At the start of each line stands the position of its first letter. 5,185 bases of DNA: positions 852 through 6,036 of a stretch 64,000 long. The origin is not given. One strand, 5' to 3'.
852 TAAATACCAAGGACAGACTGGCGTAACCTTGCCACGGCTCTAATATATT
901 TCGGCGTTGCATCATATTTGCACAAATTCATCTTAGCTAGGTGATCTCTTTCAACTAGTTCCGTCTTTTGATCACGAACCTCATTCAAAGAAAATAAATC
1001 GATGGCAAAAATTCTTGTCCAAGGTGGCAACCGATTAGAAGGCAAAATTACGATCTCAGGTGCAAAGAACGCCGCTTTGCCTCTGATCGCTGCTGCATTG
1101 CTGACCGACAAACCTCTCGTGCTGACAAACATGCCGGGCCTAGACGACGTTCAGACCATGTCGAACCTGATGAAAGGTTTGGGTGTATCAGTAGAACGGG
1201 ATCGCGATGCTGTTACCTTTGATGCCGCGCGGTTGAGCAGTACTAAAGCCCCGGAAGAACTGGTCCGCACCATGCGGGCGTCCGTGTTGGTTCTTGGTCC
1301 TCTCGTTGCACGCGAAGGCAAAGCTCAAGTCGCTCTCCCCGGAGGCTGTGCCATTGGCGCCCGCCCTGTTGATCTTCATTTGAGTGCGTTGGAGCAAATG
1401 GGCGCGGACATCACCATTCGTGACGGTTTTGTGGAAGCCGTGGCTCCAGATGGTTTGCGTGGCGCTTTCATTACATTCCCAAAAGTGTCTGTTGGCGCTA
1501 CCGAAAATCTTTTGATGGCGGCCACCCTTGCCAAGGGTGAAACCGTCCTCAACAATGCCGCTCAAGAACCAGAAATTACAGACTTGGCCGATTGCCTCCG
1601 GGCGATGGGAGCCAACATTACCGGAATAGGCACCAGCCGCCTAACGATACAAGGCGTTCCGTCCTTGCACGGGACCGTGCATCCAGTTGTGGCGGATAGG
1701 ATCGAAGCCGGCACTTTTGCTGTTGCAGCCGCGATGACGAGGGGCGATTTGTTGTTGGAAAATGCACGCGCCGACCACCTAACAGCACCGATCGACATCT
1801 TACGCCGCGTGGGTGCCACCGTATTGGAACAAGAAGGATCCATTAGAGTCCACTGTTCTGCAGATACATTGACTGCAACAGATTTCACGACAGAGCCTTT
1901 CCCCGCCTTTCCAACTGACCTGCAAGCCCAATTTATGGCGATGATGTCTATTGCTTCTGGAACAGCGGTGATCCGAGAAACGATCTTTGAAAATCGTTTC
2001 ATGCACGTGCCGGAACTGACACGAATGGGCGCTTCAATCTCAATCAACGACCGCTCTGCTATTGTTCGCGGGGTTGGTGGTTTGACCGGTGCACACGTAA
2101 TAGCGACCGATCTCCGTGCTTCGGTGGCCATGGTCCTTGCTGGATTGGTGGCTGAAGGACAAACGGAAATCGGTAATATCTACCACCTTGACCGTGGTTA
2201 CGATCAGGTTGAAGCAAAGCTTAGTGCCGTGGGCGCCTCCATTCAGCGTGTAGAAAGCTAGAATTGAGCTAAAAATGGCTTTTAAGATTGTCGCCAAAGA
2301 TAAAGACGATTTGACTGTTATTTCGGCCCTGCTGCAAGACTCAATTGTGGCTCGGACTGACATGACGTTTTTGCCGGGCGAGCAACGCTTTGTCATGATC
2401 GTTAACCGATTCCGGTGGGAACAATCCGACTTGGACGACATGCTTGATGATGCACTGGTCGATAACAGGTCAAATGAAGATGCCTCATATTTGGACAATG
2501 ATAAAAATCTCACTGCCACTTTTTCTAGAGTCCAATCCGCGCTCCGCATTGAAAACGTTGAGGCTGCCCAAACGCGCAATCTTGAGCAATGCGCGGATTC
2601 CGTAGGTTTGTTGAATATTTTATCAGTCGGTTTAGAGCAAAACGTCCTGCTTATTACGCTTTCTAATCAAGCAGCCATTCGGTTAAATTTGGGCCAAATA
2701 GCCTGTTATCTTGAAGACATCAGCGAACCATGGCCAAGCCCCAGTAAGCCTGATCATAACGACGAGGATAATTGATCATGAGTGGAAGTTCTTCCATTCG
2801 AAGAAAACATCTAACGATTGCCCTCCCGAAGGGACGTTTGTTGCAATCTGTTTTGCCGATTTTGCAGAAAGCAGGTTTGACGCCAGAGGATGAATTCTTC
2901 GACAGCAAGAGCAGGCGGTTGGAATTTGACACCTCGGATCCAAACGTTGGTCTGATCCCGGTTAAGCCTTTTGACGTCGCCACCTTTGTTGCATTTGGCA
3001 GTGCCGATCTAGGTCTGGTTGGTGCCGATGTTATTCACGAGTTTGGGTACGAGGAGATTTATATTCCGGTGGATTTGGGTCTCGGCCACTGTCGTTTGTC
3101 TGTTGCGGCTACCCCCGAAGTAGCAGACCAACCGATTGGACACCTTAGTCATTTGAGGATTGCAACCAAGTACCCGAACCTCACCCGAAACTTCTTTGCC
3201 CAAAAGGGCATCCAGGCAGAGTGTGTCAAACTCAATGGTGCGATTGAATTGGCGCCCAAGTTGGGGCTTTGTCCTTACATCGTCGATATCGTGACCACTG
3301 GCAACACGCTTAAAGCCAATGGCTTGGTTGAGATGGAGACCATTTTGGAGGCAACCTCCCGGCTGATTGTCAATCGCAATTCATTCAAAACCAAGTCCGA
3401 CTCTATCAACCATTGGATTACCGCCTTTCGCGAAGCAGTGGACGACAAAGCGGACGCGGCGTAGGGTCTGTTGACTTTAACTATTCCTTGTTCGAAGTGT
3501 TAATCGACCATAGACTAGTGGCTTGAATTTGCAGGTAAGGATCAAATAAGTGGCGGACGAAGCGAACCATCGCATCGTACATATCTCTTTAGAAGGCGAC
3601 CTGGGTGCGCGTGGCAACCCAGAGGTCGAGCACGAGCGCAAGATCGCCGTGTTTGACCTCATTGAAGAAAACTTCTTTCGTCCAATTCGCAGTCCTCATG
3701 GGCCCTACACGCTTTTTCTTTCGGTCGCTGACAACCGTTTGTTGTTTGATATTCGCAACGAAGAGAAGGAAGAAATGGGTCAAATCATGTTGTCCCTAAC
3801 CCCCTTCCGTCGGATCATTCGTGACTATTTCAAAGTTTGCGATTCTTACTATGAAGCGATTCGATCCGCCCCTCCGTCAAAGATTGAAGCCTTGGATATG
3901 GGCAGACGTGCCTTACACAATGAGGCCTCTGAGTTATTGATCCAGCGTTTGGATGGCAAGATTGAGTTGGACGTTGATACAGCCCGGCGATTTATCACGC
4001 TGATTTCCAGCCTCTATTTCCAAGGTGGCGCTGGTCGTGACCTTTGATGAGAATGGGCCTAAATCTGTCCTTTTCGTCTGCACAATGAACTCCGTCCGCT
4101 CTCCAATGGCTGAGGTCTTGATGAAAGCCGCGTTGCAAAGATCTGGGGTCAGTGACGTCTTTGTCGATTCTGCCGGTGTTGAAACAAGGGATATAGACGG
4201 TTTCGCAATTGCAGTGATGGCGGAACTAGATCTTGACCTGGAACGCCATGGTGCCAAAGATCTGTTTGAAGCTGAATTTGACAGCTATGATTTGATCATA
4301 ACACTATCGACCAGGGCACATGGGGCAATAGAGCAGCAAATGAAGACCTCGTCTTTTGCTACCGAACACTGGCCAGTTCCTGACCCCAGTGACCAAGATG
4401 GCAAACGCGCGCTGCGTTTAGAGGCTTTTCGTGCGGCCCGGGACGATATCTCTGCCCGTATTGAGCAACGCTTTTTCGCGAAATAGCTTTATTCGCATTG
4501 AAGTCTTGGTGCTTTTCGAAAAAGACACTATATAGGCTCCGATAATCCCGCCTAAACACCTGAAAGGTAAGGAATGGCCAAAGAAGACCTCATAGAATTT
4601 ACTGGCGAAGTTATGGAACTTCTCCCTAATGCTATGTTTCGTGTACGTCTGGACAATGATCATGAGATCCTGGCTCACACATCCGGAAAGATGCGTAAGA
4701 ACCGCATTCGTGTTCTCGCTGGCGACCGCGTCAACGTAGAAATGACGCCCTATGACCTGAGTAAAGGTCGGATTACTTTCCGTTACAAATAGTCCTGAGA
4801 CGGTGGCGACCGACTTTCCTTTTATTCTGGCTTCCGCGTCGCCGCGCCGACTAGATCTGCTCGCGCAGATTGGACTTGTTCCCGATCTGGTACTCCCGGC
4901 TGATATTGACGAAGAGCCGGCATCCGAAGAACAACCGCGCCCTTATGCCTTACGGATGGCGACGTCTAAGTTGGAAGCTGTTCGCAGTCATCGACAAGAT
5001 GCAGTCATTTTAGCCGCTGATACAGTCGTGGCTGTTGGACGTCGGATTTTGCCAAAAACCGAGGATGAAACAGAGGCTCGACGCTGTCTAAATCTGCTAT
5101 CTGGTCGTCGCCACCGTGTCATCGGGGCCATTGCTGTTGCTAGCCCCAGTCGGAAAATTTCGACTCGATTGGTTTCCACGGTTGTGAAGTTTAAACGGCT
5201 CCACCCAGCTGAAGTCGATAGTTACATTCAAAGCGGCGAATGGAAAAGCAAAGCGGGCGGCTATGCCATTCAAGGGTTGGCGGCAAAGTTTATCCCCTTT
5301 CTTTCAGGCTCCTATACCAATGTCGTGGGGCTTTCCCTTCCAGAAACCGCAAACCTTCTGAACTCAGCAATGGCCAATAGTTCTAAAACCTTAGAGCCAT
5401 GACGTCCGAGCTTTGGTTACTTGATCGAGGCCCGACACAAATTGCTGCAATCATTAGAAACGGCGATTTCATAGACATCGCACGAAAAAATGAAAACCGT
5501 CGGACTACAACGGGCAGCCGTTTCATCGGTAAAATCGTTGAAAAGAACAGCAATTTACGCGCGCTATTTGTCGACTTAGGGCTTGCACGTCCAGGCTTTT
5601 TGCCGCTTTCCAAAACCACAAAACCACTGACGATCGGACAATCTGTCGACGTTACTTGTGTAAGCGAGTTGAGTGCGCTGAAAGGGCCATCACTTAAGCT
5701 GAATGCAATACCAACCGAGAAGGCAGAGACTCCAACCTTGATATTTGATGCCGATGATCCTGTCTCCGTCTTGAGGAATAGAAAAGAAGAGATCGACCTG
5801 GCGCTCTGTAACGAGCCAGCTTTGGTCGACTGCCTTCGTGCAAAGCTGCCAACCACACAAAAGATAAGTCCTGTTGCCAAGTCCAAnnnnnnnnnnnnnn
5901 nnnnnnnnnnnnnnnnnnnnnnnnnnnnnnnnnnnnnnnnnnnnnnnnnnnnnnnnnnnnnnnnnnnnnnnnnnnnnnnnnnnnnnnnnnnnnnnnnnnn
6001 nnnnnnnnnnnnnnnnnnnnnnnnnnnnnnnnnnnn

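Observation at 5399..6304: Compact (about 300 aa) RNase E/G-family gene occupying the conserved infA-maf-rng slot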

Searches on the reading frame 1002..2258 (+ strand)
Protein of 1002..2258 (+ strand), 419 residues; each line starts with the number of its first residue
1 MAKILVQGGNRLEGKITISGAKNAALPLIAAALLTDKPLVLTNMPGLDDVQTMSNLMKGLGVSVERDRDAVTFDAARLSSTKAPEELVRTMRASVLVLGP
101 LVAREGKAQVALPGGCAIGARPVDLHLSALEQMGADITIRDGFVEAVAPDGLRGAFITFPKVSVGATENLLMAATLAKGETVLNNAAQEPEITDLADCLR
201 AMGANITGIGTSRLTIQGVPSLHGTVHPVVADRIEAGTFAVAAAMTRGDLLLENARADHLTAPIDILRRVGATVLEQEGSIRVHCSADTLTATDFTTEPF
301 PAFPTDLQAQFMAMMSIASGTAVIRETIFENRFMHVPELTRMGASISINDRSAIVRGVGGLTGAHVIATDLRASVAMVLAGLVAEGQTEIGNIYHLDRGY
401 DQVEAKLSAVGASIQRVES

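Call 56: search_protein_families(library=ncbifam, proteins=[window:1002-2258:+], max_evalue=1e-10)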
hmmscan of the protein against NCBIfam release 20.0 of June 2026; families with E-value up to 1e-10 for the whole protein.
window:1002-2258:+ (419 aa): 5 families
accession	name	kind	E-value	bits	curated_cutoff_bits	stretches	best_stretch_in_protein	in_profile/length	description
NF006873.0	PRK09369.1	subfamily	4.4e-176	585.6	297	1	1-418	1-418/419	UDP-N-acetylglucosamine 1-carboxyvinyltransferase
TIGR01072.1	murA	equivalog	5.7e-171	568.9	392.7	1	1-416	1-416/416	UDP-N-acetylglucosamine 1-carboxyvinyltransferase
NF009470.0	PRK12830.1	equivalog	1.1e-134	449.3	552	1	1-418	1-416/417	UDP-N-acetylglucosamine 1-carboxyvinyltransferase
TIGR01356.1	aroA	equivalog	1.3e-23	83.5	287.25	1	14-398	1-400/415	3-phosphoshikimate 1-carboxyvinyltransferase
NF011381.1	PRK14806.1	equivalog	3.6e-17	61.9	902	1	4-415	304-731/733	bifunctional prephenate dehydrogenase/3-phosphoshikimate 1-carboxyvinyltransferase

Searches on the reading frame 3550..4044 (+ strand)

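Call 3: search_protein_families(library=pfam, proteins=[window:3550-4044:+], max_evalue=1)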
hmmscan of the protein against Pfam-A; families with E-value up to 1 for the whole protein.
window:3550-4044:+ (165 aa): 2 families
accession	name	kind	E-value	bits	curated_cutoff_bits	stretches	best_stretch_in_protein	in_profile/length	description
PF06793.17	UPF0262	-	3.8e-65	219.1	25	1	7-156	2-151/153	Uncharacterised protein family (UPF0262)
PF09954.14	DUF2188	-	0.00063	20.3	22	1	106-139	23-57/62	Uncharacterized protein conserved in bacteria (DUF2188)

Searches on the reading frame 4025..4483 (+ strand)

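Call 3: search_protein_families(library=pfam, proteins=[window:4025-4483:+], max_evalue=1)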
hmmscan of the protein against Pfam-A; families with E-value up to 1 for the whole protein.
window:4025-4483:+ (153 aa): 2 families
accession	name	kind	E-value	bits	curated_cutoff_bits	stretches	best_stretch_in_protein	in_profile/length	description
PF01451.26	LMWPc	-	1.9e-23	83.7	23.2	1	15-148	1-142/144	Low molecular weight phosphotyrosine protein phosphatase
PF02302.22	PTS_IIB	-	0.16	13.1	23.6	1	15-65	2-53/90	PTS system, Lactose/Cellobiose specific IIB subunit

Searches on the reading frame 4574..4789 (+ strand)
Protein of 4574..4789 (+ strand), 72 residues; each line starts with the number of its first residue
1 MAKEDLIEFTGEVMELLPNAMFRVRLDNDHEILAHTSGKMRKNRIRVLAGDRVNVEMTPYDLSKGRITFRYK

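Call 3: search_protein_families(library=pfam, proteins=[window:4574-4789:+], max_evalue=1)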
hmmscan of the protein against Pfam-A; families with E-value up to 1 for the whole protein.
window:4574-4789:+ (72 aa): 4 families
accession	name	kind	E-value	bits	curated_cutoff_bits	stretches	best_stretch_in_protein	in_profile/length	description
PF01176.25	eIF-1a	-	1.9e-26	91.9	30.2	1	7-70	1-64/64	Translation initiation factor 1A / IF-1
PF16745.11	RsgA_N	-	0.0011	19.1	27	1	24-57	14-46/54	RsgA N-terminal domain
PF00575.29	S1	-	0.034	15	22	1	9-70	8-72/74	S1 RNA binding domain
PF18614.7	RNase_II_C_S1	-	0.034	14.4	26.6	1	49-71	36-58/59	RNase II-type exonuclease C-terminal S1 domain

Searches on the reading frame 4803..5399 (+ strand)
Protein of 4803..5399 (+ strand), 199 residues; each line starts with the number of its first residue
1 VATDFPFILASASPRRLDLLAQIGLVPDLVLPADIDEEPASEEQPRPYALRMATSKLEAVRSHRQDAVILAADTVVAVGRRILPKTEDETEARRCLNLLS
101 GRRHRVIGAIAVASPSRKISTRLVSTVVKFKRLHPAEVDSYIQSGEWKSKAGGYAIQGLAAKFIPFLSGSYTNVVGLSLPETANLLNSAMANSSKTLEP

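Call 3: search_protein_families(library=pfam, proteins=[window:4803-5399:+], max_evalue=1)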
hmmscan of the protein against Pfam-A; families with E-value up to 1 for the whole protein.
window:4803-5399:+ (199 aa): 1 family
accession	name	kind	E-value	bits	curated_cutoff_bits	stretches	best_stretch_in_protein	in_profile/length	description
PF02545.19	Maf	-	2.6e-53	180.9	27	1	7-188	2-186/187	Maf-like protein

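Call 4: search_protein_families(library=ncbifam, proteins=[window:4803-5399:+], max_evalue=1)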
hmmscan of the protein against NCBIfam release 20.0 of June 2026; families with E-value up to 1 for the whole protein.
window:4803-5399:+ (199 aa): 14 families
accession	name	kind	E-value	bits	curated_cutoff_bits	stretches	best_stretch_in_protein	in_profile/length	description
NF002401.0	PRK01441.1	equivalog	2.8e-68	229.6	317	1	3-188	3-194/207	Maf-like protein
NF010946.0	PRK14366.1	equivalog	8.3e-67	224.4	284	1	7-188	7-188/195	Maf-like protein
NF010948.0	PRK14368.1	equivalog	1.4e-46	158.3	291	1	3-191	3-191/193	Maf-like protein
TIGR00172.1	maf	subfamily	1.4e-44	151.9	117.15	1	6-186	4-184/185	Maf family nucleotide pyrophosphatase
NF010942.0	PRK14362.1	equivalog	1.2e-41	142.3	290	1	2-187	9-196/210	Maf-like protein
NF010944.0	PRK14364.1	equivalog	3e-37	127.9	311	1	9-187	1-177/181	Maf-like protein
NF010941.0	PRK14361.1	equivalog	2e-36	125.4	272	1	7-189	8-187/194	Maf-like protein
NF003403.0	PRK04694.1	equivalog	1.1e-35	123.2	300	1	8-188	3-186/190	Maf-like protein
NF000867.0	PRK00078.1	equivalog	8.7e-35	120.1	249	1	7-189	3-188/192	Maf-like protein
NF010945.0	PRK14365.1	equivalog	9e-32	110.2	273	1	8-187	5-185/197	Maf-like protein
NF010947.0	PRK14367.1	equivalog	7.7e-31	106.8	315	1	8-187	5-189/202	Maf-like protein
NF003141.0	PRK04056.1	equivalog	7.7e-29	100.6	161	1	8-180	3-174/181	septum formation inhibitor Maf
NF010943.0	PRK14363.1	equivalog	6e-27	94.5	273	1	7-180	3-174/204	Maf-like protein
NF002690.0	PRK02478.1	equivalog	2.3e-17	63.2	269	1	7-179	5-184/199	Maf-like protein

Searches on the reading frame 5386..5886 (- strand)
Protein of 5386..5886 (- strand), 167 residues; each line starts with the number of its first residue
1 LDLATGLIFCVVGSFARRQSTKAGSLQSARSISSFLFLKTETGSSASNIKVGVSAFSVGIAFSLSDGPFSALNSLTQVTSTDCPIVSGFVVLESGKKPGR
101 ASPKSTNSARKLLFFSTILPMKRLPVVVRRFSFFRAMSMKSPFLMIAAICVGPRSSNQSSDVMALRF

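Call 51: search_protein_families(library=pfam, proteins=[window:5386-5886:-], max_evalue=0.1)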
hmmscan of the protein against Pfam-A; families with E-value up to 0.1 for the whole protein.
window:5386-5886:- (167 aa): 0 families
